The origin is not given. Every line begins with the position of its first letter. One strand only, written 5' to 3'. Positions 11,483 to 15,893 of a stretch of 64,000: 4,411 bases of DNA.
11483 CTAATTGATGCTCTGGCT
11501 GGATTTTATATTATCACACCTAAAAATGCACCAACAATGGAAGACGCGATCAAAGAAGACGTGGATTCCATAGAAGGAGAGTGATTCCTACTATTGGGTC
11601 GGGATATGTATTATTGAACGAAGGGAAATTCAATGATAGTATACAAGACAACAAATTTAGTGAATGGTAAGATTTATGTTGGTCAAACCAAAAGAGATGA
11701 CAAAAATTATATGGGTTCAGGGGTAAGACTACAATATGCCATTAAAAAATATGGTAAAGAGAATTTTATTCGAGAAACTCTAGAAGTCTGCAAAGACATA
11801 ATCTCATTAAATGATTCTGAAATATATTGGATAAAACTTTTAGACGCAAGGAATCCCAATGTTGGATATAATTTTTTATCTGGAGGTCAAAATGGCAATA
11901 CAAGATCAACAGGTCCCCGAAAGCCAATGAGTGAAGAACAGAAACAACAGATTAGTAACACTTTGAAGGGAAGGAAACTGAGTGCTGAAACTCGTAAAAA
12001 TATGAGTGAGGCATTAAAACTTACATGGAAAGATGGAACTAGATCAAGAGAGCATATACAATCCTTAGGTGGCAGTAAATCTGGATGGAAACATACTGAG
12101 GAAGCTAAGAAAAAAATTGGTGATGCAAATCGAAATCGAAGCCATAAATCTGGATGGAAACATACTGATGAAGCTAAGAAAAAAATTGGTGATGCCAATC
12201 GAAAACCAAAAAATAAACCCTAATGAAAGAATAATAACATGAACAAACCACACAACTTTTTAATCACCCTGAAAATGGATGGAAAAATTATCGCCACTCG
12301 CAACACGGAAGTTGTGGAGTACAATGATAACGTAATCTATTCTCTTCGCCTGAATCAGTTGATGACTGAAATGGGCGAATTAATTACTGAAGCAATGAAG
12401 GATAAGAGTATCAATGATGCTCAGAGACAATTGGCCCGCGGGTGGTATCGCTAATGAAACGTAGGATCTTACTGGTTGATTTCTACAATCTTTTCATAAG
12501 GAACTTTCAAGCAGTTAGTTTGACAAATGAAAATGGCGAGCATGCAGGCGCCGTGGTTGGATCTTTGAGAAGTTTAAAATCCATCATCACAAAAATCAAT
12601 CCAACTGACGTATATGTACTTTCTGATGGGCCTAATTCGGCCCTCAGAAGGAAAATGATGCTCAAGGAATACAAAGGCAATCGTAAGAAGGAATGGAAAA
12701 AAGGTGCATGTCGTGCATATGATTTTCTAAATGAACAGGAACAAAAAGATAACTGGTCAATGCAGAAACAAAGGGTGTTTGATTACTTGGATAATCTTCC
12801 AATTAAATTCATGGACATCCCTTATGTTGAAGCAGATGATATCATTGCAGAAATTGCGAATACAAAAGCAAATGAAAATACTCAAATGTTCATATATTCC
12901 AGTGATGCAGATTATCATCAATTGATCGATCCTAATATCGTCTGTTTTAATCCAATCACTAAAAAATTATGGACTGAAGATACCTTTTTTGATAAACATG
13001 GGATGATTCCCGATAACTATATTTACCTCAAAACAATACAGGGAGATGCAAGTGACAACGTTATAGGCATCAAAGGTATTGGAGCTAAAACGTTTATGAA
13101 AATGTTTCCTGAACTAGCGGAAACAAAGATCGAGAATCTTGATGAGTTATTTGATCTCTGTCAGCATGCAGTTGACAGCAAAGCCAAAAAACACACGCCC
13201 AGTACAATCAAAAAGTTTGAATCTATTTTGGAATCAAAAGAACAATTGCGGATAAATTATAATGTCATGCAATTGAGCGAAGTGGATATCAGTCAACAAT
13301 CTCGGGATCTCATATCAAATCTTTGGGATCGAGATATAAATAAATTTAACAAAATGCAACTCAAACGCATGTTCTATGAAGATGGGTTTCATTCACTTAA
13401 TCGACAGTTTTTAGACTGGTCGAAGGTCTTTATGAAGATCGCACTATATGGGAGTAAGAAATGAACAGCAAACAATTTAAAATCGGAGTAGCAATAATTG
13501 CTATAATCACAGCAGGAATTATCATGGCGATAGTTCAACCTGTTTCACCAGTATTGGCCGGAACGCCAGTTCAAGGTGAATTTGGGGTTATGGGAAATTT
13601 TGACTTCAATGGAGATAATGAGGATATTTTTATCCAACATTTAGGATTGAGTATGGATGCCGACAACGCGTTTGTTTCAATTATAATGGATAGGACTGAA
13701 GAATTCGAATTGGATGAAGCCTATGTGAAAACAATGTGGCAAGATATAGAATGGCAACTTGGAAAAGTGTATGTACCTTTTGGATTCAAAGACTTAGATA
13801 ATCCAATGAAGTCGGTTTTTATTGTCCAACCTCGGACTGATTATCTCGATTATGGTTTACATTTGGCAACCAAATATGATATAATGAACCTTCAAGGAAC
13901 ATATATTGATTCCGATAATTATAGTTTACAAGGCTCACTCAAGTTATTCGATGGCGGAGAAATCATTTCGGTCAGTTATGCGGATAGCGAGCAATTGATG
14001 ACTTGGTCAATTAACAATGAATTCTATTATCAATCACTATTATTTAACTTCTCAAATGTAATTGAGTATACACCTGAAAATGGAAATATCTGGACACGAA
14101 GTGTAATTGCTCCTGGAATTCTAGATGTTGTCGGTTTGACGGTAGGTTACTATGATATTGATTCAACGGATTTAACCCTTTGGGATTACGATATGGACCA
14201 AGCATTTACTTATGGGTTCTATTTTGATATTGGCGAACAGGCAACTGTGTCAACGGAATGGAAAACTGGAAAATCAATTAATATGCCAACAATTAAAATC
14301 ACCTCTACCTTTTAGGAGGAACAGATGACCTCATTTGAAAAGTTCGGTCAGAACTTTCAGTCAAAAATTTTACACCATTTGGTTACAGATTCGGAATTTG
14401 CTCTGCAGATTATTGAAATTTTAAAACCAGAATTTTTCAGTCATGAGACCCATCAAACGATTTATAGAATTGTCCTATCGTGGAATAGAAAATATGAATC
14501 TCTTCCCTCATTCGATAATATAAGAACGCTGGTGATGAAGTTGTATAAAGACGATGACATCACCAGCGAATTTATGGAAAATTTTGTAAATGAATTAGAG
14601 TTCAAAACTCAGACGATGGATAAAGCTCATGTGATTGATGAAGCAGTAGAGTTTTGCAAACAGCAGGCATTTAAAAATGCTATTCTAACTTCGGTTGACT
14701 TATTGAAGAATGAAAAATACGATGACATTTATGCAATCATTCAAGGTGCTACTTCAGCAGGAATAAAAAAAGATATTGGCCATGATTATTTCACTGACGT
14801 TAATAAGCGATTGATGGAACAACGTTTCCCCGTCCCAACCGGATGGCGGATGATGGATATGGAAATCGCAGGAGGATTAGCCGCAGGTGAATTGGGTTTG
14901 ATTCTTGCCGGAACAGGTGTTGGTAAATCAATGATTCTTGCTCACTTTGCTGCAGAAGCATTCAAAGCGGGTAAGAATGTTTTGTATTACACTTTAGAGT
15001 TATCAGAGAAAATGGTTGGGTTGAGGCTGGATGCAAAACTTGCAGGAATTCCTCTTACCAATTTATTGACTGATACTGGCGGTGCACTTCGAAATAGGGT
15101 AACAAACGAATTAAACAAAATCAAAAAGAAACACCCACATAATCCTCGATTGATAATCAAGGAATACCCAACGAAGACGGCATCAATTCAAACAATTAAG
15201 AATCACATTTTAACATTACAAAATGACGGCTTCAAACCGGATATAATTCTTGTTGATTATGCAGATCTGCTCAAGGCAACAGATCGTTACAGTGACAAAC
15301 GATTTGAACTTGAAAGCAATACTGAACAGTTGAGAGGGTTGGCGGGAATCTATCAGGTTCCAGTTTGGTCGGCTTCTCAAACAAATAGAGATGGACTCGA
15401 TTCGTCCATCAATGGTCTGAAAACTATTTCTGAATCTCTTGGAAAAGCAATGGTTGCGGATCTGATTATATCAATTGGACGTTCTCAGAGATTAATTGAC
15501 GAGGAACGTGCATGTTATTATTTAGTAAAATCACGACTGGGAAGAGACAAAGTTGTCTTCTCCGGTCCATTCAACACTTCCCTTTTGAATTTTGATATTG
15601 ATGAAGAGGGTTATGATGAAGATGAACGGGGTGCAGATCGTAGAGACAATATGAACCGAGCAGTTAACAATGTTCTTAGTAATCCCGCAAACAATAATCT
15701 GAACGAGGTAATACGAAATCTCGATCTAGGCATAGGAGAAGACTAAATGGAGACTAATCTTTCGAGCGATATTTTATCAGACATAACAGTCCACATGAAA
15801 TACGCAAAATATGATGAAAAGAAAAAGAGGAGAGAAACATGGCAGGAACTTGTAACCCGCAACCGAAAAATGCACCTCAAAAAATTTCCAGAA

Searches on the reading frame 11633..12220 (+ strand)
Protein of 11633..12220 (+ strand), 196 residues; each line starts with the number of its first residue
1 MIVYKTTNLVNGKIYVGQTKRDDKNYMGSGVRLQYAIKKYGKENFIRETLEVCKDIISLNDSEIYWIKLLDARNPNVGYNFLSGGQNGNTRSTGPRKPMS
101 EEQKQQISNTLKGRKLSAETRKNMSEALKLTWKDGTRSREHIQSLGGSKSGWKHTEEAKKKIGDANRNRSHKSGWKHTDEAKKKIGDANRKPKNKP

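Call 10: search_protein_families(library=phrogs, proteins=[window:11633-12220:+], max_evalue=0.01)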
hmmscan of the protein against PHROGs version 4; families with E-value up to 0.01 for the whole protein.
window:11633-12220:+ (196 aa): 8 families
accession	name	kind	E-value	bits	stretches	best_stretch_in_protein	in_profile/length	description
phrog_314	-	DNA, RNA and nucleotide metabolism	2e-42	146.9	1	2-182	180-341/574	homing endonuclease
phrog_7168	-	DNA, RNA and nucleotide metabolism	8.3e-18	65.8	1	2-144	3-153/284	homing endonuclease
phrog_19446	-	DNA, RNA and nucleotide metabolism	4.2e-09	37.3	1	3-186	4-131/254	homing endonuclease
phrog_447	-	other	5.1e-05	24.2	1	19-63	62-106/148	NAD synthetase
phrog_5123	-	DNA, RNA and nucleotide metabolism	0.0018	19.2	1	2-88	3-95/152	homing endonuclease with GIY-YIG motif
phrog_25551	-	DNA, RNA and nucleotide metabolism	0.0019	19.8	0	173-191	2-20/94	homing endonuclease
phrog_20015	-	DNA, RNA and nucleotide metabolism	0.0031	18.7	1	2-19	4-21/46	endonuclease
phrog_21884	-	unknown function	0.0092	16.9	0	33-56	9-32/36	-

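Call 11: search_protein_families(library=pfam, proteins=[window:11633-12220:+], max_evalue=0.01)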
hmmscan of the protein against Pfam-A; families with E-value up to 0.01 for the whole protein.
window:11633-12220:+ (196 aa): 3 families
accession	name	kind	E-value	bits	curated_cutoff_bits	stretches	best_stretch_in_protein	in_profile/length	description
PF07460.16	NUMOD3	-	7.9e-11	42.1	20.4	0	151-167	1-17/37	NUMOD3 motif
PF01541.30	GIY-YIG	-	9.9e-05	23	22.6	1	2-72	3-74/78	GIY-YIG catalytic domain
PF19835.5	SegE_GIY-YIG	-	0.0069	17.1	25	1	21-64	55-98/123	Putative endonuclease segE, GIY-YIG domain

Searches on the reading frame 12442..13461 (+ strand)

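Call 10: search_protein_families(library=phrogs, proteins=[window:12442-13461:+], max_evalue=0.01)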
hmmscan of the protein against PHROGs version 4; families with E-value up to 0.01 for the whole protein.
window:12442-13461:+ (340 aa): 1 family
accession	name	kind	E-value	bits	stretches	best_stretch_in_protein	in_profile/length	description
phrog_107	-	DNA, RNA and nucleotide metabolism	5.5e-35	122.5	1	5-334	117-414/542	exonuclease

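Call 11: search_protein_families(library=pfam, proteins=[window:12442-13461:+], max_evalue=0.01)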
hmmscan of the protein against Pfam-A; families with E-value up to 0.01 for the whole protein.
window:12442-13461:+ (340 aa): 2 families
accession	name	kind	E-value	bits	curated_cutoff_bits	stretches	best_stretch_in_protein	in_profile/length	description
PF02739.22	5_3_exonuc_N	-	6.3e-29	101.2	34.3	1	9-185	2-162/164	5'-3' exonuclease, N-terminal resolvase-like domain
PF01367.25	5_3_exonuc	-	1e-08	36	40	1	190-287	3-86/97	5'-3' exonuclease, C-terminal SAM fold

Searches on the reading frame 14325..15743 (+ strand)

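Call 63: search_protein_families(library=pfam, proteins=[window:14325-15743:+], max_evalue=0.001)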
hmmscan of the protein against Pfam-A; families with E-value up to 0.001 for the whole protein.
window:14325-15743:+ (473 aa): 4 families
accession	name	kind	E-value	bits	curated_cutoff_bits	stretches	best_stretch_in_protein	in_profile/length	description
PF03796.21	DnaB_C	-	3.5e-18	66.4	27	1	170-357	2-182/255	DnaB-like helicase C terminal domain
PF06745.19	ATPase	-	4.6e-07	29.9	26.6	1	170-281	1-111/231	KaiC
PF00772.26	DnaB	-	8.5e-05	23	23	1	15-59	12-56/103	DnaB-like helicase N terminal domain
PF13481.12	AAA_25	-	0.00025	21.2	27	1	182-245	27-101/195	AAA domain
